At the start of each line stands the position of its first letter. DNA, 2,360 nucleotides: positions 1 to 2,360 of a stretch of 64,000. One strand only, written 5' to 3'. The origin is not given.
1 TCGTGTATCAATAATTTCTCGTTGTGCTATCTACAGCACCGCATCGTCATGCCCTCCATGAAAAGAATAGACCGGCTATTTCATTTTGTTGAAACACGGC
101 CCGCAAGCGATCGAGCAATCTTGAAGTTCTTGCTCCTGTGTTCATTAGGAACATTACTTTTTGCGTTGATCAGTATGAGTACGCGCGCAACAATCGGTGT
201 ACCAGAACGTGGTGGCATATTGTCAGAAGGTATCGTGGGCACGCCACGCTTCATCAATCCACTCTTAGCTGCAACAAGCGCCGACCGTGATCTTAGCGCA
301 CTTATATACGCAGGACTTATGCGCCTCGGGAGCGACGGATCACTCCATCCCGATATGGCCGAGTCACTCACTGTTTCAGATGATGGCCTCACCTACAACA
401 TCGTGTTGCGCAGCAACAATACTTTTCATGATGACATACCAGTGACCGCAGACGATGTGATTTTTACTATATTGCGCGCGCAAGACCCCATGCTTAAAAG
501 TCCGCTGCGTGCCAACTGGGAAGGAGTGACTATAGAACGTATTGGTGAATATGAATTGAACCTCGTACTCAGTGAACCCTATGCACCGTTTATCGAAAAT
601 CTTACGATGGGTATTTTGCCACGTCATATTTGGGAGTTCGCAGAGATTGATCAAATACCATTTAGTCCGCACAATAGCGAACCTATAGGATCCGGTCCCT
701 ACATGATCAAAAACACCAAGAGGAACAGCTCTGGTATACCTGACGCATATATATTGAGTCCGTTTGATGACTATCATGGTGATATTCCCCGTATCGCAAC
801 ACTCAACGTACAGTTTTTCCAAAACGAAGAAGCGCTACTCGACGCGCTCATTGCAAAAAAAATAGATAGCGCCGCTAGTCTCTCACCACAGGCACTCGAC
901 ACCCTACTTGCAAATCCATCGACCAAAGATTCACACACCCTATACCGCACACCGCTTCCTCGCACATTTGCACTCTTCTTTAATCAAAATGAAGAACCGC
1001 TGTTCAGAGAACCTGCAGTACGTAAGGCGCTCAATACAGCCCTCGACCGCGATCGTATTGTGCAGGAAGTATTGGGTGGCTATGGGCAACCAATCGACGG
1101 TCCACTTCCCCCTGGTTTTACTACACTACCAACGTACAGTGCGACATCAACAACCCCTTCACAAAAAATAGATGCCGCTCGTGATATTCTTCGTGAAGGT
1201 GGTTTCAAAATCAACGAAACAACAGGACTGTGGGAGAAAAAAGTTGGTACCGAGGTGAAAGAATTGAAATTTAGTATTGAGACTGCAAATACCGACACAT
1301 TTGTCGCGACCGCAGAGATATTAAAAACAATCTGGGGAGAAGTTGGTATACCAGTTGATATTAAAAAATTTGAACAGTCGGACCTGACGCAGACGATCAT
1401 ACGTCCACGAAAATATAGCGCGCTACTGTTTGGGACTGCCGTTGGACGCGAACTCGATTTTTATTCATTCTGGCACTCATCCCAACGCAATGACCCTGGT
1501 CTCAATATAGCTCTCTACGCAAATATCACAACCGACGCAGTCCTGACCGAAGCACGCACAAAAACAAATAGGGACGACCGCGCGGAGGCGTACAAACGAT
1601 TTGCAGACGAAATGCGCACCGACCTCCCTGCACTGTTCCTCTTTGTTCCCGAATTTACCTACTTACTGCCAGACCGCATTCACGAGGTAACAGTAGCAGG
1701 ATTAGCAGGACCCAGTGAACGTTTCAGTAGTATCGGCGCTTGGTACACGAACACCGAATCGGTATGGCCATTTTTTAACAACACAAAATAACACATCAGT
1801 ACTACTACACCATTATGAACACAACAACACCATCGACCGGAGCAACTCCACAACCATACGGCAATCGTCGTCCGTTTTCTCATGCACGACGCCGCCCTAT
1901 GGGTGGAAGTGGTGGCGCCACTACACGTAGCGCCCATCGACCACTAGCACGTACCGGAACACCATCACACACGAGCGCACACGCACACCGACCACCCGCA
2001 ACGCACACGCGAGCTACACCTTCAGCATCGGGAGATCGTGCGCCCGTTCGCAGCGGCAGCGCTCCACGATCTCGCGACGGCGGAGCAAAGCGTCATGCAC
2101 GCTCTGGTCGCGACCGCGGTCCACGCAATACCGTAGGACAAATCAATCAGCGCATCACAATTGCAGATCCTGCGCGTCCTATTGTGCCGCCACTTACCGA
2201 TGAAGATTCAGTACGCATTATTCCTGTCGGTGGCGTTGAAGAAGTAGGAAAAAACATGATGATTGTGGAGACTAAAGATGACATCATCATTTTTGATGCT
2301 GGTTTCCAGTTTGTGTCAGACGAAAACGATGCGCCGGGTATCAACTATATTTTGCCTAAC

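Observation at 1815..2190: RNase J carries a ~120-aa arginine-rich, low-complexity N-terminal extension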

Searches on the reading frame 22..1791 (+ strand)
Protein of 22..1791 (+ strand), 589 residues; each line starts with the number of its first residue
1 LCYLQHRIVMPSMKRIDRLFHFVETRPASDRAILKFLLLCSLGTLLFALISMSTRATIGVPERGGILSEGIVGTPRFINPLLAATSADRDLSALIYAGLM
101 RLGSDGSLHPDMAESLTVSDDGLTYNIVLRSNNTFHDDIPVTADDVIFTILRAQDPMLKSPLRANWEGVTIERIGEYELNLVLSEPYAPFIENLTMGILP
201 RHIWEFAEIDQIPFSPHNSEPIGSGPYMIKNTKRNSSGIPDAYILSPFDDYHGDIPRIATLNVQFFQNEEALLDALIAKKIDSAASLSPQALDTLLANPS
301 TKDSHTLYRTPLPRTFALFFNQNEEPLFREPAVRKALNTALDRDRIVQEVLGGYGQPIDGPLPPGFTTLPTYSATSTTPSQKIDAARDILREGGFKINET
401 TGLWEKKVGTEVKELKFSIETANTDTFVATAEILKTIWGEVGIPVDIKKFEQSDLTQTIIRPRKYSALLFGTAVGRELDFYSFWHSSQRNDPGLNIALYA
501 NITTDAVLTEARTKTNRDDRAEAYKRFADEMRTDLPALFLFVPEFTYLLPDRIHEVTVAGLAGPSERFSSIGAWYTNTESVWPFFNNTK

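Call 5: search_protein_families(library=pfam, proteins=[window:22-1791:+], max_evalue=0.01)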
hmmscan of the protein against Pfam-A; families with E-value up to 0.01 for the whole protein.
window:22-1791:+ (589 aa): 1 family
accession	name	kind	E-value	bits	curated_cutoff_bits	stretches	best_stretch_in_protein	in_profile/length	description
PF00496.27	SBP_bac_5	-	3.3e-66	224.3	32.4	1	108-475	2-349/368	Bacterial extracellular solute-binding proteins, family 5 Middle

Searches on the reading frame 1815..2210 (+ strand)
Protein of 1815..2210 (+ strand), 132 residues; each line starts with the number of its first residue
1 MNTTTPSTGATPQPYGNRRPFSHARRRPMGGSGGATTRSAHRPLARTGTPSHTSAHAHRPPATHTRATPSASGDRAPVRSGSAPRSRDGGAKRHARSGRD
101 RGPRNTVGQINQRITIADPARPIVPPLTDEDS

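Call 66: search_solved_structures(query=window:1815-2210:+, max_evalue=10, show_alignments=0)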
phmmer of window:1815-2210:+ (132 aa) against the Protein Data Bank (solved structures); distinct sequences matched with E-value up to 10: 0.

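Call 67: search_protein_families(library=pfam, proteins=[window:1815-2210:+], max_evalue=10)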
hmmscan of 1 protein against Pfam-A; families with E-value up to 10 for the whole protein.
window:1815-2210:+ (132 aa): 1 family
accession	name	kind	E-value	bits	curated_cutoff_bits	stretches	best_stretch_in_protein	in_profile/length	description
PF13865.11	FoP_duplication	-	7.4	7.7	24.6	1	74-111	5-40/81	C-terminal duplication domain of Friend of PRMT1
